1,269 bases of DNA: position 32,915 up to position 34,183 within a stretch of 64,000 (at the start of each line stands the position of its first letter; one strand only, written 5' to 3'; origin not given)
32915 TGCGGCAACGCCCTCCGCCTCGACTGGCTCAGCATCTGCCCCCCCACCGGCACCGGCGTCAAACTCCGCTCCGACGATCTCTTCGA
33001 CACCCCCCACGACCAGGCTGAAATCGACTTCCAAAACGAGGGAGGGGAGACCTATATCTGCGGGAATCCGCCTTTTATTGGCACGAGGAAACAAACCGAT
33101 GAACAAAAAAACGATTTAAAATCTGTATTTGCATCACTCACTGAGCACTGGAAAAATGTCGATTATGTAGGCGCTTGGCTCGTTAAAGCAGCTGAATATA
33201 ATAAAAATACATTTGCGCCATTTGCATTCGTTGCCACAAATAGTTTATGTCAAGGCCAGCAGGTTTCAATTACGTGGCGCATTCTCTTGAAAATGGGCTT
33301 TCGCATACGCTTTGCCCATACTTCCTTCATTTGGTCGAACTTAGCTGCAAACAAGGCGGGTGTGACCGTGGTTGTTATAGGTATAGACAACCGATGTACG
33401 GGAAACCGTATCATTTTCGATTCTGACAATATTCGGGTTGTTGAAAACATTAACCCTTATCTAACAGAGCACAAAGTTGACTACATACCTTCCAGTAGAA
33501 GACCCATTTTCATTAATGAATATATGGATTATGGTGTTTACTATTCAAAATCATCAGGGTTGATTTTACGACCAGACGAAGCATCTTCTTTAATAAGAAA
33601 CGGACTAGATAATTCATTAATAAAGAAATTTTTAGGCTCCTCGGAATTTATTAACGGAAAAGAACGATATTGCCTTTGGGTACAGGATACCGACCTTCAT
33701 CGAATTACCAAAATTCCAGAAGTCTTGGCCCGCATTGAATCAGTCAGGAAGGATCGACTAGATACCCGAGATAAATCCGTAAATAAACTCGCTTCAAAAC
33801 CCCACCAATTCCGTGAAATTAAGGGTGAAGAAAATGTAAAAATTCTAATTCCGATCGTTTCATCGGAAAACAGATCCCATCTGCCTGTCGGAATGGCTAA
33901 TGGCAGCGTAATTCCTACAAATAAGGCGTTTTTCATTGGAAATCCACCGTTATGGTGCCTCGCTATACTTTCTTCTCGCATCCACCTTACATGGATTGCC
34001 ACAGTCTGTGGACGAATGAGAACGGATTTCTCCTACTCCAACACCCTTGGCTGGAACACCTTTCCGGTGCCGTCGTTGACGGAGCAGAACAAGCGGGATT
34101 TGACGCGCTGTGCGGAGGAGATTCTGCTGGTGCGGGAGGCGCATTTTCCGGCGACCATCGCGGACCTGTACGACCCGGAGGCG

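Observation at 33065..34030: Abrupt AT-rich mosaic block inside the methyltransferase ORF, consistent with a recent target-recognition-domain swap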

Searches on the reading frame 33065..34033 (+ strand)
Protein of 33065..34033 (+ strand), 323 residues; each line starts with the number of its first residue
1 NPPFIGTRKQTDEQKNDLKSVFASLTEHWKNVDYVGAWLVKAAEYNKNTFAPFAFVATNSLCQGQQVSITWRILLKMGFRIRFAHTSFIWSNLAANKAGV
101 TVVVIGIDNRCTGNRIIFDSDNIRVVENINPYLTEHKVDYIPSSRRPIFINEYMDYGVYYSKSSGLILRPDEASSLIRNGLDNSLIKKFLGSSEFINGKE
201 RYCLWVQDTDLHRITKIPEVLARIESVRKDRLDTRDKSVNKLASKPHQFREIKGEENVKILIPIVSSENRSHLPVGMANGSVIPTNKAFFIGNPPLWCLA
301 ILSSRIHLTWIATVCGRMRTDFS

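Call 14: find_homologous_proteins(query=window:33065-34033:+, max_evalue=1e-20)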
Query window:33065-34033:+ (323 aa): 897 proteins with E <= 1e-20 among 1582 candidates; the best 120 are listed.
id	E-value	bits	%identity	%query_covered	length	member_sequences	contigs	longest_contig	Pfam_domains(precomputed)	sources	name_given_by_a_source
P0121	8.6e-148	509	68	100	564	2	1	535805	PF20466.4,PF20467.4,PF20473.5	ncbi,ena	-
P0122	3.0e-139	481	64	100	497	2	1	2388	PF20466.4,PF20467.4,PF20473.5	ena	-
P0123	7.0e-136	470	64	100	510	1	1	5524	PF20466.4,PF20467.4,PF20473.5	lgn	-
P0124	3.5e-135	468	62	100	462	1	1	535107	PF20466.4,PF20467.4,PF20473.5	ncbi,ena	-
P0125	8.9e-134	463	62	100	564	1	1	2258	PF20466.4,PF20467.4,PF20473.5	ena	-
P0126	4.7e-133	461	62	100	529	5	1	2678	PF20466.4,PF20467.4,PF20473.5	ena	-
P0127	3.9e-132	458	62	100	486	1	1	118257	PF20466.4,PF20467.4,PF20473.5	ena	-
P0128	1.2e-131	456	62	100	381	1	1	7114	PF20466.4,PF20473.5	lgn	-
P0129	9.9e-131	453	60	100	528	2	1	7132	PF20466.4,PF20467.4,PF20473.5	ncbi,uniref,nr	ncbi:hypothetical protein KRZ98_16270 [Sphingobium sp. AS12]|uniref:class I SAM-dependent DNA methyl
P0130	1.4e-129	450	63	98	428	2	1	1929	PF20466.4,PF20467.4,PF20473.5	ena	-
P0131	8.8e-128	444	60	100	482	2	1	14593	PF20466.4,PF20467.4,PF20473.5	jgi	jgi:hypothetical protein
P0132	8.7e-122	424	60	98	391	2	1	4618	PF20466.4,PF20473.5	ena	-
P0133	1.7e-120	420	66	88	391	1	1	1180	PF20466.4,PF20467.4,PF20473.5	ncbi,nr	ncbi:MAG TPA: type IIL restriction-modification enzyme MmeI, partial [Bacteroidia bacterium]|nr:type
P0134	8.5e-115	401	55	100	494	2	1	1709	PF20466.4,PF20467.4,PF20473.5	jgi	-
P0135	1.9e-113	397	61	88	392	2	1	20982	PF20466.4,PF20467.4,PF20473.5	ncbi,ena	-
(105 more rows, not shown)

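Call 49: find_related_loci(query=window:33074-34030:+, collection=metagenome_contigs, flank=4000)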
Query window:33074-34030:+ (319 aa) in metagenome_contigs; peptide patterns used: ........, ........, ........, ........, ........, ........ (x = any residue, [..] = any of these).
181 stretches matched a pattern; 4 encode a relative of the query (tblastn E <= 1e-3); 4 distinct loci.
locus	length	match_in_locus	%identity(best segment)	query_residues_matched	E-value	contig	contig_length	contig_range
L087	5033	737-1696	37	1-319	5e-72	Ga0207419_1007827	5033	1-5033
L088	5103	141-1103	35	1-319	4e-59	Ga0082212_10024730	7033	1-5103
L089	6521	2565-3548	31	1-319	3e-45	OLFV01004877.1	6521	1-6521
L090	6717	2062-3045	31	1-319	5e-43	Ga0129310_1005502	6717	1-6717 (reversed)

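Call 50: search_dna_similar(query=window:33074-34030:+, collection=plasmids, mode=protein, max_rows=15)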
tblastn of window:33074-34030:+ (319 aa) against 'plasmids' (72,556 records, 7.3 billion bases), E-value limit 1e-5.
Records with a match: 280; places in all: 285; records where one place covers at least 80% of the query: 260.
Best place of each record, by identity: <60% 280.
By first word of the organism name: Pseudosulfitobacter 34; Ligilactobacillus 18; Aeromonas 15; Klebsiella 13; Serratia 13; Acetobacter 11; Lactiplantibacillus 10; Corynebacterium 10; Rhodococcus 9; Staphylococcus 8; and 70 more.
By predicted mobility (MOB-suite, as given by PLSDB): non-mobilizable 142; mobilizable 77; conjugative 61.
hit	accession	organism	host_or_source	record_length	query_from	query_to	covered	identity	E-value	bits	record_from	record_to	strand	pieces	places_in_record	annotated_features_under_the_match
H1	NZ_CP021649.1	Acidovorax sp. T1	-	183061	1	319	100%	56.7%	3e-124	398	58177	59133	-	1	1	DNA methyltransferase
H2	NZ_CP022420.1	Pseudosulfitobacter pseudonitzschiae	Skeletonema marinoi strain RO5AC,Cell ...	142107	1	319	100%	43.3%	3e-73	252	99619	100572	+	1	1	DNA methyltransferase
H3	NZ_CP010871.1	Actibacterium sp. EMB200-NS6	cell culture,oil contaminated tidal flat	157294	1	319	100%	41.8%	2e-80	272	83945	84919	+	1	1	DNA methyltransferase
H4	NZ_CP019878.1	Komagataeibacter nataicola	-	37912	1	319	100%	41.4%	7e-77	262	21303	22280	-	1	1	none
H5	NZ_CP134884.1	Komagataeibacter nataicola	bacteria culture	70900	1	319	100%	41.4%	7e-77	262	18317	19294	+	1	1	DNA methyltransferase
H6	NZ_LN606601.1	Acetobacter senegalensis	-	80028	1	319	100%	41.1%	1e-68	239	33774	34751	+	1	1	DNA methyltransferase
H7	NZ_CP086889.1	Pseudosulfitobacter pseudonitzschiae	Skeletonema costatum,The surface ...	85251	1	319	100%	40.8%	2e-69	241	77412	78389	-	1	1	DNA methyltransferase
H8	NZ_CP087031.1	Pseudosulfitobacter pseudonitzschiae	Mediolabrus comicus,The surface ...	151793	1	319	100%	40.8%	2e-69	241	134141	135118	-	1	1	DNA methyltransferase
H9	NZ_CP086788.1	Pseudosulfitobacter pseudonitzschiae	Thalassiosira tenera,The surface ...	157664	1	319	100%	40.8%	2e-69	241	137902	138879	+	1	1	DNA methyltransferase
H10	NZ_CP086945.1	Pseudosulfitobacter pseudonitzschiae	Skeletonema costatum,The surface ...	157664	1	319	100%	40.8%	2e-69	241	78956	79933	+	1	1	DNA methyltransferase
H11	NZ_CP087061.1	Pseudosulfitobacter pseudonitzschiae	Mediolabrus comicus,The surface ...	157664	1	319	100%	40.8%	2e-69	241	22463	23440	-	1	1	DNA methyltransferase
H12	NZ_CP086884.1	Pseudosulfitobacter pseudonitzschiae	Skeletonema costatum,The surface ...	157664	1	319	100%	40.8%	2e-69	241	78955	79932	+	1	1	DNA methyltransferase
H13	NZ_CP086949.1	Pseudosulfitobacter pseudonitzschiae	Skeletonema costatum,The surface ...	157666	1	319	100%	40.8%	2e-69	241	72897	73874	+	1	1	DNA methyltransferase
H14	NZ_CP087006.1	Pseudosulfitobacter pseudonitzschiae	Skeletonema costatum,The surface ...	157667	1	319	100%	40.8%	2e-69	241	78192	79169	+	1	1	DNA methyltransferase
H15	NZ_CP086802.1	Pseudosulfitobacter pseudonitzschiae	Thalassiosira tenera,The surface ...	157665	1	319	100%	40.8%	2e-69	241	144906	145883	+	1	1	DNA methyltransferase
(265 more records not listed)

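Call 51: search_dna_similar(query=window:33074-34030:+, collection=phages, mode=protein, max_rows=10)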
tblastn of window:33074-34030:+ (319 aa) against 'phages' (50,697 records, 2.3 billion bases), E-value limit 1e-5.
Records with a match: 5; places in all: 5; records where one place covers at least 80% of the query: 4.
Best place of each record, by identity: <60% 5.
By first word of the organism name: Leptospira 2; phage 1; Ralstonia 1; Bacteriophage 1.
By host as written in the record: - 4; Ralstonia solanacearum Race 3, Biovar 1 1.
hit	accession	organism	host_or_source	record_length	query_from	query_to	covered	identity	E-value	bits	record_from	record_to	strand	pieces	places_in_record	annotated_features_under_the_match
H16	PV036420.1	phage NatCom_9287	human feces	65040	1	319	100%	35.4%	8e-57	203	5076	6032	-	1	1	hypothetical protein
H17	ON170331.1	Ralstonia phage YO199.nanopore_3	Ralstonia solanacearum Race 3, Biovar 1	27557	1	317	99%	35.2%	1e-62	220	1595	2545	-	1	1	record has no annotation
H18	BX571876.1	Leptospira phage LE1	-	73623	1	318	100%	31.3%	5e-45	169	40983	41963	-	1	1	unnamed protein product; hypothetical protein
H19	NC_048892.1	Leptospira phage LE1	-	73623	1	318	100%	31.3%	5e-45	169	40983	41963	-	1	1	hypothetical protein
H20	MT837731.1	Bacteriophage sp.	human fecal samples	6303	1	145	45%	35.3%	4e-15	82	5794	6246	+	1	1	record has no annotation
